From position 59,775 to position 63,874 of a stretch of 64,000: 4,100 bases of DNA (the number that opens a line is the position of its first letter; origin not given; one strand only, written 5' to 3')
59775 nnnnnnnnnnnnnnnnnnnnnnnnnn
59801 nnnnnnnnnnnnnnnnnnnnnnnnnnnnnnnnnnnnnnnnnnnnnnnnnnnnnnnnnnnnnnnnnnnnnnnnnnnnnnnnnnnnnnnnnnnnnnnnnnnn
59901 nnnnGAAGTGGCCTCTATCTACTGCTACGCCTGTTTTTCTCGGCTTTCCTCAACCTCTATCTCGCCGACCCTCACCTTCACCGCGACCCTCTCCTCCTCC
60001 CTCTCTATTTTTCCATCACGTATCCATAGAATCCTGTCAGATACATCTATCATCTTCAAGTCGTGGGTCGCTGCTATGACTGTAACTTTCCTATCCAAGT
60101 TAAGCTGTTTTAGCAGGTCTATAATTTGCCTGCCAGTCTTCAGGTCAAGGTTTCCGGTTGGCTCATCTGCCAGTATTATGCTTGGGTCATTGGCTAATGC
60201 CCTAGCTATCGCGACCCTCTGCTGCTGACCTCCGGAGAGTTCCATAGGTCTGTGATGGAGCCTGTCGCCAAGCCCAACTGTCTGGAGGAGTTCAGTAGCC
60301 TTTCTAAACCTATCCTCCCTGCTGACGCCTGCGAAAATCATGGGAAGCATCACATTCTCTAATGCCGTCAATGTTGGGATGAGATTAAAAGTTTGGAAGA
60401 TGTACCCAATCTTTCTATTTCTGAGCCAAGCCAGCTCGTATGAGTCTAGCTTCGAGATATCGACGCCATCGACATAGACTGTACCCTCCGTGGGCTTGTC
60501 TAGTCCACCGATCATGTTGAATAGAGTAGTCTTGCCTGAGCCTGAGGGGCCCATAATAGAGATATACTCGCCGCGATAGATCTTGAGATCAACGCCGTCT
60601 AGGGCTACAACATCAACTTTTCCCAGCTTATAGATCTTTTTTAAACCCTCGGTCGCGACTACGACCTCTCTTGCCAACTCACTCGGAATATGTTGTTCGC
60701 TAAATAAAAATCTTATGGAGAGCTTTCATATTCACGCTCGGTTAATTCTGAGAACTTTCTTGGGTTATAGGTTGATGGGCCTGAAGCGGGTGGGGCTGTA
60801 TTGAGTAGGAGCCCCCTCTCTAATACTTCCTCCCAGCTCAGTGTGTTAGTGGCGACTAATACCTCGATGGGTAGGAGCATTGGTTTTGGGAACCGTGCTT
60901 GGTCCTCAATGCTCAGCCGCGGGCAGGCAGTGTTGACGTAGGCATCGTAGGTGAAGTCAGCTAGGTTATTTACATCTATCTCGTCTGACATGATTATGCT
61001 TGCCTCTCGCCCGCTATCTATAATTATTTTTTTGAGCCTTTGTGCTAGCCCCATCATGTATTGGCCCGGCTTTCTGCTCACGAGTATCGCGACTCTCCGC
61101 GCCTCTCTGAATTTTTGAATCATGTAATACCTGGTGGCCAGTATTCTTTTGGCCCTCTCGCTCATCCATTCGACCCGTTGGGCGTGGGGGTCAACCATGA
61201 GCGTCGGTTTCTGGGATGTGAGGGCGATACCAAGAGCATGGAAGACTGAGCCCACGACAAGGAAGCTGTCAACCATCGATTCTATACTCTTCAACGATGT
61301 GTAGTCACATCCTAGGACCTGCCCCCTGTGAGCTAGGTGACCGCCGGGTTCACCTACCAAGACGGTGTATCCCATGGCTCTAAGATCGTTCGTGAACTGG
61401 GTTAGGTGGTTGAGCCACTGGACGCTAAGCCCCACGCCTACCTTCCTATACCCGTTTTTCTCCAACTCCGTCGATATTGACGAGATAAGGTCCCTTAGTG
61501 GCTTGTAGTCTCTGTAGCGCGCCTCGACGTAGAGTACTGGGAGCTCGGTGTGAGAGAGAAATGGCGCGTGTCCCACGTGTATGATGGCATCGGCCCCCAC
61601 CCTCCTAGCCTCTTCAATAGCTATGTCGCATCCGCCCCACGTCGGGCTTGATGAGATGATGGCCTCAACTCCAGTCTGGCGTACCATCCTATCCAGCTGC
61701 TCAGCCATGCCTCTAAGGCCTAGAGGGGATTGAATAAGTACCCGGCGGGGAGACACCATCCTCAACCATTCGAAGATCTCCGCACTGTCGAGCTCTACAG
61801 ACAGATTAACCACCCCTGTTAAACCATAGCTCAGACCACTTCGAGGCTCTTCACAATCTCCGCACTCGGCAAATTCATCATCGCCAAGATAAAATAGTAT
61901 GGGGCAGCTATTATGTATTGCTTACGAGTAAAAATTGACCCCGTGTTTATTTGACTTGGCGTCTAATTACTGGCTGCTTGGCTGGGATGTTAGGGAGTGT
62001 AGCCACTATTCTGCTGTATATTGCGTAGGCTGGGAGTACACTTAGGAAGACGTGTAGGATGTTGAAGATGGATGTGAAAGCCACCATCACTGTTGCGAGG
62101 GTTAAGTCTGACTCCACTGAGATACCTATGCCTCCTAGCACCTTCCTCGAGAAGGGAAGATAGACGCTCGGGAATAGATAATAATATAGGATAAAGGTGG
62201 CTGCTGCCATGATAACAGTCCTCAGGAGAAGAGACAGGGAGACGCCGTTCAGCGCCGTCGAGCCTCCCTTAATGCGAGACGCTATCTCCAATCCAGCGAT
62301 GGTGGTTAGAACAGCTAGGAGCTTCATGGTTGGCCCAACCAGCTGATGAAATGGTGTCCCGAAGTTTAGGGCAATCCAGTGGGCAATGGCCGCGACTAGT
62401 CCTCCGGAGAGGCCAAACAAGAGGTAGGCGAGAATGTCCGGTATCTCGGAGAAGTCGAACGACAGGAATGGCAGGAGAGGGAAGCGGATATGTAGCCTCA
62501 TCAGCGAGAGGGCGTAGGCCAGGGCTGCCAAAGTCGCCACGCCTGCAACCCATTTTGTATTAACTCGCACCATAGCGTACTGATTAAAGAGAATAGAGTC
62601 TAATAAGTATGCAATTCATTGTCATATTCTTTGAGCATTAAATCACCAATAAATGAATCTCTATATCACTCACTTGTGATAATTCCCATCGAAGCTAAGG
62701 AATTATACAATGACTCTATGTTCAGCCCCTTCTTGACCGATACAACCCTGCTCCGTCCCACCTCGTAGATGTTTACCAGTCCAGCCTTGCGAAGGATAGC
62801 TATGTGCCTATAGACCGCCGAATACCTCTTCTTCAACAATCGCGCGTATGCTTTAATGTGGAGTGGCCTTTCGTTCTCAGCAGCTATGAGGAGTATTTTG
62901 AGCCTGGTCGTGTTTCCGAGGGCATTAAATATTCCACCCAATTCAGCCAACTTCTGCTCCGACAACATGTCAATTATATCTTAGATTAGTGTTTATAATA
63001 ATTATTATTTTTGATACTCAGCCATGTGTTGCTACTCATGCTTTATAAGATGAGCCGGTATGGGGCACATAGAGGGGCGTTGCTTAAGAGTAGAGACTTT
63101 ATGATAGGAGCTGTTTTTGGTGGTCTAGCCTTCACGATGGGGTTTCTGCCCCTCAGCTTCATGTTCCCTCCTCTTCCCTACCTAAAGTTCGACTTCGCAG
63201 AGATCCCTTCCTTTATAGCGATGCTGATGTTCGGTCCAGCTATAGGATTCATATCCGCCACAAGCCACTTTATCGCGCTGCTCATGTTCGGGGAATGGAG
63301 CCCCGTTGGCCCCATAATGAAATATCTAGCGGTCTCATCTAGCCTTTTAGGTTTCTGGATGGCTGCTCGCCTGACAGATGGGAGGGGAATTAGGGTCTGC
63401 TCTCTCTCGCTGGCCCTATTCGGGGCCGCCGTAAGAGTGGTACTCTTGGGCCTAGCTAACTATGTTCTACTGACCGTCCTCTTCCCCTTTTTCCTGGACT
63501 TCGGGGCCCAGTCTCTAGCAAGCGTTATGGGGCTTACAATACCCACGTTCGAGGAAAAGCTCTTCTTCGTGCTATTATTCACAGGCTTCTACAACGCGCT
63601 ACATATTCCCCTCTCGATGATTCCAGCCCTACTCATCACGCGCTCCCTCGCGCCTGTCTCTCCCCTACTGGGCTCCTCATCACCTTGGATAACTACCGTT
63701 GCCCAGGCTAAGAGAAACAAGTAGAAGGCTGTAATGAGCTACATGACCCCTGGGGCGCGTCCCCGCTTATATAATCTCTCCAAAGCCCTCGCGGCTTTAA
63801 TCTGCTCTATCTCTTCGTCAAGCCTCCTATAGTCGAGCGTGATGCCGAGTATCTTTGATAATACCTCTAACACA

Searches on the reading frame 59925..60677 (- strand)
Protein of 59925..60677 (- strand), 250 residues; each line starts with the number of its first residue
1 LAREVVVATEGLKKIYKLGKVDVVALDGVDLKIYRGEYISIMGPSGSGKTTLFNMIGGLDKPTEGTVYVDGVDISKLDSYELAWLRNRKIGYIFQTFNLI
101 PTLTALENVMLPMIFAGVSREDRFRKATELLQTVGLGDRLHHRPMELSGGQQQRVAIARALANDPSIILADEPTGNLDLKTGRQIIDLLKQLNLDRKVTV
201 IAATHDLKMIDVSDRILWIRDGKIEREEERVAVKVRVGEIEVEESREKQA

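Call 5: search_protein_families(library=pfam, proteins=[window:59925-60677:-], max_evalue=0.01)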
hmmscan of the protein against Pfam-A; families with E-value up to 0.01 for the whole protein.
window:59925-60677:- (250 aa): 5 families
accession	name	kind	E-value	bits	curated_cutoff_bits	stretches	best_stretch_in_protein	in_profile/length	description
PF00005.33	ABC_tran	-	3.9e-38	131.6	25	1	26-174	1-136/137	ABC transporter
PF13304.12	AAA_21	-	4.5e-06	27.4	27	1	144-211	235-304/304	AAA domain, putative AbiEii toxin, Type IV TA system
PF02463.25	SMC_N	-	0.0001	22.2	40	0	139-217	135-209/220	RecF/RecN/SMC N terminal domain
PF00004.35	AAA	-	0.0057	17.5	21.2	0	181-212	84-116/131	ATPase family associated with various cellular activities (AAA)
PF13555.12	AAA_29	-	0.0059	16.8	27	0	27-53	13-39/61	P-loop containing region of AAA domain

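Call 19: search_protein_families(library=ncbifam, proteins=[window:59925-60677:-], max_evalue=0.01)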
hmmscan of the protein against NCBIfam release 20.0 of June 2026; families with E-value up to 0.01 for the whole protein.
window:59925-60677:- (250 aa): 190 families (the best 25 are shown)
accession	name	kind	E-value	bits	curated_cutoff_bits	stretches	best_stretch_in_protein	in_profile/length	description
TIGR02211.1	LolD_lipo_ex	equivalog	2.1e-75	253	307.75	1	7-225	2-220/221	lipoprotein-releasing ABC transporter ATP-binding protein LolD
NF007826.0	PRK10535.1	equivalog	2.6e-70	237.4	966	1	8-233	6-230/648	macrolide ABC transporter ATP-binding protein/permease MacB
NF008639.0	PRK11629.1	equivalog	6.8e-66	222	360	1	4-227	4-227/234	lipoprotein-releasing ABC transporter ATP-binding protein LolD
NF007879.0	PRK10584.1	equivalog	2.2e-65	220.5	336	1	1-227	1-227/228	putative ABC transporter ATP-binding protein YbbA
NF038007.1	ABC_ATP_DarD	equivalog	4.1e-65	219.3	375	1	12-224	7-218/218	darobactin export ABC transporter ATP-binding protein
TIGR02982.1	heterocyst_DevA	subfamily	4.8e-64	215.9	295.8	1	6-225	1-220/220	ABC exporter ATP-binding subunit, DevA family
TIGR02673.1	FtsE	equivalog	2.8e-62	210.2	264.85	1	14-222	6-213/214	cell division ATP-binding protein FtsE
TIGR03608.1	L_ocin_972_ABC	subfamily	4e-58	196.3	254.85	1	22-217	10-204/206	putative bacteriocin export ABC transporter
TIGR01186.1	proV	subfamily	1e-57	196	326.6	1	24-224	7-208/363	betaine/proline/choline family ABC transporter ATP-binding protein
NF040933.2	ABC_arch_GlcV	equivalog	3.6e-57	193.9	450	1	6-228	2-224/357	glucose ABC transporter ATP-binding protein GlcV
TIGR02315.1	ABC_phnC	equivalog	1.6e-54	184.9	266.1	1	10-225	5-225/243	phosphonate ABC transporter ATP-binding protein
TIGR02314.1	ABC_MetN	equivalog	7e-54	183.1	499.7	1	10-224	5-219/343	methionine ABC transporter ATP-binding protein MetN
NF007027.0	PRK09493.1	equivalog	1.2e-51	175.3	379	1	18-228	11-218/240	glutamine ABC transporter ATP-binding protein GlnQ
TIGR03265.1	PhnT2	equivalog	3.5e-50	171.2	457.7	1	22-226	16-215/353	putative 2-aminoethylphosphonate ABC transporter ATP-binding protein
NF006987.0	PRK09452.1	equivalog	3.5e-49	167.5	482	1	4-227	15-229/378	spermidine/putrescine ABC transporter ATP-binding protein PotA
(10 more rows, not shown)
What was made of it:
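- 59925..60677 (-): MacB/LolD-type ABC ATPase with intact Walker A, signature, Walker B and H-loop: the inferred motor of the system. NCBIfam LolD 2.1e-75, MacB 2.6e-70, FtsE 2.8e-62 (call 19).
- Checked: An ABC ATPase at 59925-60677 whose best NCBIfam matches are LolD, MacB, YbbA, DevA and FtsE (call 19).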

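Call 78: find_related_loci(query=window:59925-60677:-, collection=genome_contigs, flank=10000)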
Query window:59925-60677:- (250 aa) in genome_contigs; peptide patterns used: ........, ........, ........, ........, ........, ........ (x = any residue, [..] = any of these).
600 stretches matched a pattern (row limit reached: there are more); 566 encode a relative of the query (tblastn E <= 1e-3); the best 80 are kept; 80 distinct loci.
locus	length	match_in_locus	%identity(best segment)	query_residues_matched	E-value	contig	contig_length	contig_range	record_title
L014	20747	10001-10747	93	1-249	3e-155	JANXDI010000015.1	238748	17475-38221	MAG: Candidatus Calditenuaceae archaeon isolate SKYB103 k141_404700, whole genome shotgun sequence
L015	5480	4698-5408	76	4-240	3e-118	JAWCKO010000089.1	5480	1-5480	MAG: Candidatus Bathyarchaeia archaeon isolate JZ-2_201705_bins_140 JZ-2_201705_bins_140_scaffold_89, whole genome shotg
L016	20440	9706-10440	68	1-245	2e-115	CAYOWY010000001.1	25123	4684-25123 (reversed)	MAG TPA_asm: uncultured bacterium isolate SRP098346_co1_326 genome assembly, contig: NODE_1626_length_25123_cov_5.643769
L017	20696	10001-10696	74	4-235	2e-115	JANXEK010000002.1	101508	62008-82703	MAG: Candidatus Bathyarchaeota archaeon isolate SKYB62 NODE_2_length_101508_cov_4.563625, whole genome shotgun sequence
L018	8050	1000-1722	70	1-241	7e-115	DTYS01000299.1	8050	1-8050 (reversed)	MAG TPA_asm: Candidatus Latescibacterota bacterium isolate UWMA-0227 k99_728523, whole genome shotgun sequence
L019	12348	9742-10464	71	4-244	4e-113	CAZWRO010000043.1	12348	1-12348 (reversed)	MAG TPA_asm: uncultured bacterium isolate SRP068000_co4_104 genome assembly, contig: NODE_7213_length_12348_cov_8.975270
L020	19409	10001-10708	76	4-239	2e-112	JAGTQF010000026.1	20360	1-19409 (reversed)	MAG: Candidatus Bathyarchaeota archaeon isolate JZ_bin_36.3 JZ_bin_36.3_NODE_26, whole genome shotgun sequence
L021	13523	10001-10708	68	1-236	8e-112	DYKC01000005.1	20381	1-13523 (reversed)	MAG TPA_asm: Vermiphilus sp. isolate SulCav_AS07-7_3_42_20 SulCav_AS07_7_2593_length_20381_cov_13_713618, whole genome s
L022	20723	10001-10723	69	4-244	7e-112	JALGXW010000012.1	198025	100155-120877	MAG: Candidatus Hebobacterum abditum isolate M3-44_Bin_391 M3-44_Bin_391_scaffold_321, whole genome shotgun sequence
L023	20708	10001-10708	70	1-236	1e-111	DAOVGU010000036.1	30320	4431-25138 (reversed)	MAG TPA_asm: bacterium isolate CSMAG_1143 CSMAG_1143_k141_3172403_length_30320_cov_7.0000, whole genome shotgun sequence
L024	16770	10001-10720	68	1-240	1e-111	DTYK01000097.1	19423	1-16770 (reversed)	MAG TPA_asm: Candidatus Latescibacterota bacterium isolate UWMA-0219 k99_1684128, whole genome shotgun sequence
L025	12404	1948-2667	70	4-243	4e-111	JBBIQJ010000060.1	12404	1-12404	MAG: Armatimonadota bacterium isolate EPF170215_bin_323 NODE_783_length_12404_cov_2.89517, whole genome shotgun sequence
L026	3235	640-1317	73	1-226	9e-113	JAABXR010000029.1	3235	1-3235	MAG: Phycisphaerae bacterium isolate CS2-K091 K_merged_R1_(paired)_contig_106823, whole genome shotgun sequence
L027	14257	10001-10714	68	4-241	9e-110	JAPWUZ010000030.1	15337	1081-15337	MAG: Armatimonadota bacterium isolate RSWS16 scaffold_142_c3, whole genome shotgun sequence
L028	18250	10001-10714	68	4-241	2e-109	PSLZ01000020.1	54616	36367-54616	MAG: Armatimonadota bacterium isolate ERB_33_1 NODE_181_length_54616_cov_8.197317, whole genome shotgun sequence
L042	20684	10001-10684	69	1-228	2e-104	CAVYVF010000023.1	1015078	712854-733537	MAG: Candidatus Bathyarchaeota archaeon isolate MFD03899.bin.2.91 genome assembly, contig: contig_9121, whole genome sho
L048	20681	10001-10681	68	14-240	1e-101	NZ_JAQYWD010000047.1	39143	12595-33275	MAG: Desulfobacula sp. isolate LigF6_bin14 NODE_495_length_39143_cov_3.402348, whole genome shotgun sequence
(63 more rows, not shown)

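Call 85: search_protein_families(library=pfam, proteins=[L048:10690-15564:+, L048:15557-17548:+, L048:17566-19545:+, L048:19619-20224:+, L048:7674-8327:+, L022:1101-5846:+, L022:5889-7934:+, L022:7954-8877:+, L022:8541-9290:+, L042:10723-13584:-], max_evalue=0.001)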
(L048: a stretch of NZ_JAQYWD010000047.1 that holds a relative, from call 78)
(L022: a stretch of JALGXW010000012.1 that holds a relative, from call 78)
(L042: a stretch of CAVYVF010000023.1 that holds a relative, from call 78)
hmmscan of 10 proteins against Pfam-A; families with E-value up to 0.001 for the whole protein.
L048:10690-15564:+ (1624 aa): 1 family
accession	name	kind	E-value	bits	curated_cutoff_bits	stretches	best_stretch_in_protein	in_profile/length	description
PF02687.27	FtsX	-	4.2e-13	49.8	25.5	1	1337-1445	6-116/120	FtsX-like permease C-terminal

L048:15557-17548:+ (663 aa): 2 families
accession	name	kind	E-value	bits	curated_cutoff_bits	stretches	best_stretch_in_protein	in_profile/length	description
PF20581.3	DUF6785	-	2.9e-144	481.7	25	1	12-527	1-498/498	Family of unknown function (DUF6785)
PF20580.3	DUF6784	-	7.8e-32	109.9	26.4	1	564-659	3-99/101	Domain of unknown function (DUF6784)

L048:17566-19545:+ (659 aa): 0 families

L048:19619-20224:+ (201 aa): 0 families

L048:7674-8327:+ (217 aa): 1 family
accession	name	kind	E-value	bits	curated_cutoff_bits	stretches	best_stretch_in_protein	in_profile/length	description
PF07691.17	PA14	-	2.7e-06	27.7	24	1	117-207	48-146/147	PA14 domain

L022:1101-5846:+ (1581 aa): 2 families
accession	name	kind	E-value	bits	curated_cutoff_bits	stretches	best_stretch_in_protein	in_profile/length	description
PF02687.27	FtsX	-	8.4e-14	52.1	25.5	1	1302-1411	5-116/120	FtsX-like permease C-terminal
PF04389.22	Peptidase_M28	-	1.2e-09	38.6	21.3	1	279-361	1-79/193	Peptidase family M28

L022:5889-7934:+ (681 aa): 0 families

L022:7954-8877:+ (307 aa): 0 families

L022:8541-9290:+ (249 aa): 1 family
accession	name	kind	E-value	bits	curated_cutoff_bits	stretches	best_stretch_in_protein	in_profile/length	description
PF05402.18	PqqD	-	2.6e-06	28.1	23.4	1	171-229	9-67/67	Coenzyme PQQ synthesis protein D (PqqD)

L042:10723-13584:- (953 aa): 2 families
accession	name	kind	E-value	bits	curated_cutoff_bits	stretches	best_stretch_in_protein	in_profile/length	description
PF02687.27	FtsX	-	4.4e-11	43.3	25.5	1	714-817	8-113/120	FtsX-like permease C-terminal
PF12704.14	MacB_PCD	-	3e-08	34.6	27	1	444-630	2-173/207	MacB-like periplasmic core domain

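Call 101: search_protein_families(library=padloc, proteins=[window:59925-60677:-, L042:10723-13584:-, L048:10690-15564:+], max_evalue=0.001)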
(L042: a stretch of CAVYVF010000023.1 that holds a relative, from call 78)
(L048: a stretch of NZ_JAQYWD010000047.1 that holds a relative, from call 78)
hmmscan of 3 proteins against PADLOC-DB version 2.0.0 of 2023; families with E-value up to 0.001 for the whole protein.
window:59925-60677:- (250 aa): 8 families
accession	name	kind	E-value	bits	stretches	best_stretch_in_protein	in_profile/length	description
PDLC04135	mad3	-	1.4e-33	115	2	136-239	253-356/374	mads_3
PDLC04140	mad8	-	1.6e-09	35.7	1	24-211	15-238/314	mads_8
PDLC02980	AriA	-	2.2e-07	29.1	1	145-211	236-304/304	-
PDLC04164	AriA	-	3.2e-07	28.2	1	147-209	172-235/253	-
PDLC02914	ATPase-Toprim_I-B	-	3.3e-06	24.6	1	147-215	185-253/443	-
PDLC02335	AbiLi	-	1e-05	22.8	0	145-217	175-243/326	AbiLi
PDLC04213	HEC-02A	-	0.00033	18.3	0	161-208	229-274/337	-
PDLC00289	PtuA1|PtuA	-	0.0005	17.2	0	147-210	228-292/404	AAA ATPase domain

L042:10723-13584:- (953 aa): 2 families
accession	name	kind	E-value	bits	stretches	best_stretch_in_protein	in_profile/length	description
PDLC01991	CARF_m8--CARF_LolE_TM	-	2e-121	404.6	1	258-950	4-681/810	-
PDLC01990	CARF_m8--CARF_Beta-galactosidase_LolE_TM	-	4.9e-64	214.4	1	258-948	976-1660/1791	-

L048:10690-15564:+ (1624 aa): 2 families
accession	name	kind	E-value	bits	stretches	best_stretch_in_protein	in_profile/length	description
PDLC01991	CARF_m8--CARF_LolE_TM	-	3.1e-56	189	1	854-1513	11-616/810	-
PDLC01990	CARF_m8--CARF_Beta-galactosidase_LolE_TM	-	9.3e-20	67.6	2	1265-1489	1346-1571/1791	-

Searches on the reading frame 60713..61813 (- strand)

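Call 5: search_protein_families(library=pfam, proteins=[window:60713-61813:-], max_evalue=0.01)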
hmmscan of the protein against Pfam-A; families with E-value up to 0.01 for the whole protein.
window:60713-61813:- (366 aa): 2 families
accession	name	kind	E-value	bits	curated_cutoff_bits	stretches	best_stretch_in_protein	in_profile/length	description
PF01866.22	Diphthamide_syn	-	2.1e-72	244.6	33.2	1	32-329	4-299/302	Putative diphthamide synthesis protein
PF21754.2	DacZ_A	-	0.0042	18.1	28.3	0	65-116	6-53/109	Probable sensor domain DacZ_A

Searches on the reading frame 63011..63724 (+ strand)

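Call 105: search_protein_families(library=pfam, proteins=[window:63011-63724:+], max_evalue=0.0001)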
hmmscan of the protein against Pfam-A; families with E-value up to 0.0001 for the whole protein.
window:63011-63724:+ (237 aa): 1 family
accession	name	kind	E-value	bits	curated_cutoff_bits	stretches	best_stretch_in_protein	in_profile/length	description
PF12822.12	ECF_trnsprt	-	7.1e-06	26.6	30.7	1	32-197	5-156/169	ECF transporter, substrate-specific component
